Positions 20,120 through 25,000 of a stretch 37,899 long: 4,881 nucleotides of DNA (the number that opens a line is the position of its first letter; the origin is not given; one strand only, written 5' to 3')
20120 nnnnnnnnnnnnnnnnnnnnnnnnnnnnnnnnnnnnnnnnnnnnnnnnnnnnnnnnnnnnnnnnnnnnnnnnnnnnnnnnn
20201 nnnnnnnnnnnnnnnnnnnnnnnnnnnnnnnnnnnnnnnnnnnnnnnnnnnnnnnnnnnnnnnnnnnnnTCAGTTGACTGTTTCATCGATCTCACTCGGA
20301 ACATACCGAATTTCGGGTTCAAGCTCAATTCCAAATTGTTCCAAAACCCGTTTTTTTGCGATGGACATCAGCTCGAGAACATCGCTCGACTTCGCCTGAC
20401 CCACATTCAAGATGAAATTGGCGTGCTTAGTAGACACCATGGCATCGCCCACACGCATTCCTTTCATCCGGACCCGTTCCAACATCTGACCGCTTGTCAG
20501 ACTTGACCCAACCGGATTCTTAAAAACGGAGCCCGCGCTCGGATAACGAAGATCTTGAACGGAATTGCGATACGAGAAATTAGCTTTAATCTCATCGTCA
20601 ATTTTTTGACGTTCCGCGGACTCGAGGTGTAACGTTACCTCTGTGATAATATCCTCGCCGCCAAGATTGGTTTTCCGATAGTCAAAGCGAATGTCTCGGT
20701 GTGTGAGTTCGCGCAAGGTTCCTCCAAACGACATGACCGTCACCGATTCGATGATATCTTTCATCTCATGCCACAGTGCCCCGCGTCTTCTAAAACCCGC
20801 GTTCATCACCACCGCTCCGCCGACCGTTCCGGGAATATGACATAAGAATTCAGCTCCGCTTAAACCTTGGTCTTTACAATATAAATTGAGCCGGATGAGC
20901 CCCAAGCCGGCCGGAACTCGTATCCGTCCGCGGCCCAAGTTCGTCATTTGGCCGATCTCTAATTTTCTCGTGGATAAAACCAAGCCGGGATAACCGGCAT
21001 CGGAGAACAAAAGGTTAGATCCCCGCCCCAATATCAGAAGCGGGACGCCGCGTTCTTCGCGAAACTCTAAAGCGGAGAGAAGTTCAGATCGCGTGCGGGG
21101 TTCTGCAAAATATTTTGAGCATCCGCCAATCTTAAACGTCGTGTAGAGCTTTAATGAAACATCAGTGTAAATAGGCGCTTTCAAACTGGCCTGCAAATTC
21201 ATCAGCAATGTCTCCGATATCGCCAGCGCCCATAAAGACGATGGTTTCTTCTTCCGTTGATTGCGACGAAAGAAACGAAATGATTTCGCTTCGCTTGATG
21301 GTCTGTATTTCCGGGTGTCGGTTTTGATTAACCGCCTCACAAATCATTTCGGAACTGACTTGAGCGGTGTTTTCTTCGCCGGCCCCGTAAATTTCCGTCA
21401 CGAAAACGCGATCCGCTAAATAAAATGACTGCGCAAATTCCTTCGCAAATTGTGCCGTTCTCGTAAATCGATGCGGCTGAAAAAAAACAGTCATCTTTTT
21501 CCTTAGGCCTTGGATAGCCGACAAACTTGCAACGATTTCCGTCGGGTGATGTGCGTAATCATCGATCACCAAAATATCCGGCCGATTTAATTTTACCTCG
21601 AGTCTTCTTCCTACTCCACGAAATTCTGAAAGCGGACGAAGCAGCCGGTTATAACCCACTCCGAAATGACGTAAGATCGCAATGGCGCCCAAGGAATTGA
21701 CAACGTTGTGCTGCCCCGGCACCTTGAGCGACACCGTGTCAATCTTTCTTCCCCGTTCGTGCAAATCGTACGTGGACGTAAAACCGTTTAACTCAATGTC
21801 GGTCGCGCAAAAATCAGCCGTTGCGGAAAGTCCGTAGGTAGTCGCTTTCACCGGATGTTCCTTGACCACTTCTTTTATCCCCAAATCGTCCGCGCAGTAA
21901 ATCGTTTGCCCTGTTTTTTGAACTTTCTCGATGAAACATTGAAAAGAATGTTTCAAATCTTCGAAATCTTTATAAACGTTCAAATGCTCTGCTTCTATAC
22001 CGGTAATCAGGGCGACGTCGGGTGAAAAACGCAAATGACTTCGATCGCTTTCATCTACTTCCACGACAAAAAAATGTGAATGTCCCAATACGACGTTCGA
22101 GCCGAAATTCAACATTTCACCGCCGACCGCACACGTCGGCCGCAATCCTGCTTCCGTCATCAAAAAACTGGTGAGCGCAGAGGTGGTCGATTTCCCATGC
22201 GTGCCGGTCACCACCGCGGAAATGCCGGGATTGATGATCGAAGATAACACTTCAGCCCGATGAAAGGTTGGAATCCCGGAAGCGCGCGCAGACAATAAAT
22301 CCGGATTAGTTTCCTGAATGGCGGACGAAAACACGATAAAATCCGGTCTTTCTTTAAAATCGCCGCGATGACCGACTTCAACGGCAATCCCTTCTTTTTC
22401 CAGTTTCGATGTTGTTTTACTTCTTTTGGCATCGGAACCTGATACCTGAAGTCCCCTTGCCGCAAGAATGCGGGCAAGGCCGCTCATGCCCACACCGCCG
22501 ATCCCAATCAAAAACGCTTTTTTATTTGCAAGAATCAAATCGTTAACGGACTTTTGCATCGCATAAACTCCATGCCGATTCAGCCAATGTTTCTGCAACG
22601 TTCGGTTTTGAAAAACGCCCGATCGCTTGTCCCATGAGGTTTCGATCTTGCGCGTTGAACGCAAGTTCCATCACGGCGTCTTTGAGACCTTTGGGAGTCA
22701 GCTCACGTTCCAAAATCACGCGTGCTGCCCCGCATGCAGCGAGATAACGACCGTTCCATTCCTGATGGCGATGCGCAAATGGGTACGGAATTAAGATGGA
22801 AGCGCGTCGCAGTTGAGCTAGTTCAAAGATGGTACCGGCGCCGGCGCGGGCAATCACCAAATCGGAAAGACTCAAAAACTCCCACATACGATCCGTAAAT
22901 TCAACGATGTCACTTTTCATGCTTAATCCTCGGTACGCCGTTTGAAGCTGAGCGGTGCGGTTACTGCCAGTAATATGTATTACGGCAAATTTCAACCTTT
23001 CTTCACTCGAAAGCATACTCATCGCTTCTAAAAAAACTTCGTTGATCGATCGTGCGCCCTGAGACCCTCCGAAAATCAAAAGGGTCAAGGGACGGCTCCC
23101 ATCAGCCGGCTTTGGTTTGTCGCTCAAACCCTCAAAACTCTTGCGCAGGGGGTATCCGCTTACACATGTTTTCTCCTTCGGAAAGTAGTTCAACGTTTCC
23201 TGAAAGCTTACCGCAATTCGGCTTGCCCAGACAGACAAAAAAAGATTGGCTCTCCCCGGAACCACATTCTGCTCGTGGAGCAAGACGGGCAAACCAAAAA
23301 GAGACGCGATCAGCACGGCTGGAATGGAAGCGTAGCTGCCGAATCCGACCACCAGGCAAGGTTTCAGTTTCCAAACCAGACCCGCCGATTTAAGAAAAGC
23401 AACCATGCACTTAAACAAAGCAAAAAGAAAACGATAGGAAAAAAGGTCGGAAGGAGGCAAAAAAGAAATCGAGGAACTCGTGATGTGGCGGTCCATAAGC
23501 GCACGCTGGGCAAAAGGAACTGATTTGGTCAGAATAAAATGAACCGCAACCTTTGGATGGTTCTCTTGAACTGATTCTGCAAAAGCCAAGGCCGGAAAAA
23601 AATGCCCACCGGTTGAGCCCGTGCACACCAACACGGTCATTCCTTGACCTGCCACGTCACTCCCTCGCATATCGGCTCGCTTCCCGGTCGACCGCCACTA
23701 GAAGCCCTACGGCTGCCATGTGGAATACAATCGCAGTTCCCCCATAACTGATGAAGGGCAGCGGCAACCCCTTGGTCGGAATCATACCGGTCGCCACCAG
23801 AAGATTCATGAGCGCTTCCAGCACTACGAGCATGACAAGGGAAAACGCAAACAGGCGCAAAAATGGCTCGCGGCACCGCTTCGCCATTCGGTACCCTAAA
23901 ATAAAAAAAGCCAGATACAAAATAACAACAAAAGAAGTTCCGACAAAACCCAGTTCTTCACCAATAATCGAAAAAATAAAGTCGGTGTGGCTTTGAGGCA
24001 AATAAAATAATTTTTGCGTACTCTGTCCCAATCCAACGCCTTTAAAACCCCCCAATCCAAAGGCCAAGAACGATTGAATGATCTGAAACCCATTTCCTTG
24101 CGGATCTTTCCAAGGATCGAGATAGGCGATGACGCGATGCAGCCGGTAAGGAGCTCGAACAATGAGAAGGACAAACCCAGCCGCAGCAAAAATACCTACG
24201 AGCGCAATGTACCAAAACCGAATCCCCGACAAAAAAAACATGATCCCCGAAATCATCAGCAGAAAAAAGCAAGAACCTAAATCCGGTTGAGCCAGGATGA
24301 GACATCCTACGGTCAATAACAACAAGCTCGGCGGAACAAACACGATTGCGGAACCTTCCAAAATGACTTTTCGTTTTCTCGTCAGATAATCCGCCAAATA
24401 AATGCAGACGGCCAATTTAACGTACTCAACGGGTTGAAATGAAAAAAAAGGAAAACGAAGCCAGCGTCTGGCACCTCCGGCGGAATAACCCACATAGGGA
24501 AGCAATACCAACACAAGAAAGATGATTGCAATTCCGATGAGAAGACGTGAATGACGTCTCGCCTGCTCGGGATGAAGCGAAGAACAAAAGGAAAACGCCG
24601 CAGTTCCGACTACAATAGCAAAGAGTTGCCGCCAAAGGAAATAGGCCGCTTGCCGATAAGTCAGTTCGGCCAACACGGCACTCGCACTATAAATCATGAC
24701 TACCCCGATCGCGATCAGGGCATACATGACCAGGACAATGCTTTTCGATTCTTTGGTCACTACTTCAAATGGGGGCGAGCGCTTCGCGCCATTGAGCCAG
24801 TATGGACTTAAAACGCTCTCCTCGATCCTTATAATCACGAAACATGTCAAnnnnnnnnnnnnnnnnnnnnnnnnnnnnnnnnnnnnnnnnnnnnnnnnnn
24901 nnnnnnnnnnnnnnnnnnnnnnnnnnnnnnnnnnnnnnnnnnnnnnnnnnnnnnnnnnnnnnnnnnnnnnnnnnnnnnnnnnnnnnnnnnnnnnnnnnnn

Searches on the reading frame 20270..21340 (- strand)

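Call 5: search_protein_families(library=pfam, proteins=[window:20270-21340:-], max_evalue=0.001)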
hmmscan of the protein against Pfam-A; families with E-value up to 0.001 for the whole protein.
window:20270-21340:- (356 aa): 2 families
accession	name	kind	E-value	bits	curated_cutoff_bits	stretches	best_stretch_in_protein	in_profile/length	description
PF02873.21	MurB_C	-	2.2e-30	105.2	27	1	247-347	2-99/99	UDP-N-acetylenolpyruvoylglucosamine reductase, C-terminal domain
PF01565.28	FAD_binding_4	-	1.8e-20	73.5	26.4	1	77-212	3-138/139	FAD binding domain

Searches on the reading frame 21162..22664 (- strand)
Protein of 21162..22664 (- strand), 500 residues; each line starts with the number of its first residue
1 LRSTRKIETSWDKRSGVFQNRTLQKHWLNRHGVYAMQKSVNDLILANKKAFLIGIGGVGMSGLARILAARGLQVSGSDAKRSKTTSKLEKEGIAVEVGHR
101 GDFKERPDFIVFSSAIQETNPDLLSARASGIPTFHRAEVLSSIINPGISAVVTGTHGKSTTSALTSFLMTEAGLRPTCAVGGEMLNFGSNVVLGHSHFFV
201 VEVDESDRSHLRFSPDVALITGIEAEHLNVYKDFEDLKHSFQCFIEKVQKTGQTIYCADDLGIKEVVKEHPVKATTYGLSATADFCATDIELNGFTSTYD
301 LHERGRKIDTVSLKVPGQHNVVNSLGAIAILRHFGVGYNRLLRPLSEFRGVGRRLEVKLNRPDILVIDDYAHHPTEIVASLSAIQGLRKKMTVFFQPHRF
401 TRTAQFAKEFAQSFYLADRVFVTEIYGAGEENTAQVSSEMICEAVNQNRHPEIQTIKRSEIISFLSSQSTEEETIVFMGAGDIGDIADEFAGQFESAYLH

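Call 5: search_protein_families(library=pfam, proteins=[window:21162-22664:-], max_evalue=0.001)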
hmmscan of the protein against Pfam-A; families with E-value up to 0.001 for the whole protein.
window:21162-22664:- (500 aa): 4 families
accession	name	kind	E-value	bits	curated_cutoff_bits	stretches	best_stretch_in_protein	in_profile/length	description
PF08245.18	Mur_ligase_M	-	2.3e-23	83.6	24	1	152-330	1-199/200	Mur ligase middle domain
PF01225.30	Mur_ligase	-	3.1e-22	79.2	21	1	53-145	5-92/95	Mur ligase family, catalytic domain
PF02875.26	Mur_ligase_C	-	8.2e-16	59.4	28.4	1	353-481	1-127/127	Mur ligase, glutamate ligase domain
PF02826.25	2-Hacid_dh_C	-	4.4e-05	23.4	25.1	0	33-127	22-112/178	D-isomer specific 2-hydroxyacid dehydrogenase, NAD binding domain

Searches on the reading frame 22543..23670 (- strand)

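Call 5: search_protein_families(library=pfam, proteins=[window:22543-23670:-], max_evalue=0.001)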
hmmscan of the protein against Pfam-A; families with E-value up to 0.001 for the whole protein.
window:22543-23670:- (375 aa): 2 families
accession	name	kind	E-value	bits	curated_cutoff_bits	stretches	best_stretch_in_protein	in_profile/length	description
PF04101.22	Glyco_tran_28_C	-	6.4e-36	124.3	22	1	196-361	1-165/166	Glycosyltransferase family 28 C-terminal domain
PF03033.26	Glyco_transf_28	-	1.3e-22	80.8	26.2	1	13-153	1-138/139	Glycosyltransferase family 28 N-terminal domain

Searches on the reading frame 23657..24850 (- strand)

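Call 5: search_protein_families(library=pfam, proteins=[window:23657-24850:-], max_evalue=0.001)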
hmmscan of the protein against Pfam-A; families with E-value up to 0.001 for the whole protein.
window:23657-24850:- (397 aa): 1 family
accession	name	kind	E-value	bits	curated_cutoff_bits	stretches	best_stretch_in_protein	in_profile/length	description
PF01098.24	FTSW_RODA_SPOVE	-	3.2e-108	362.3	26.4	1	38-391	4-354/356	Cell cycle protein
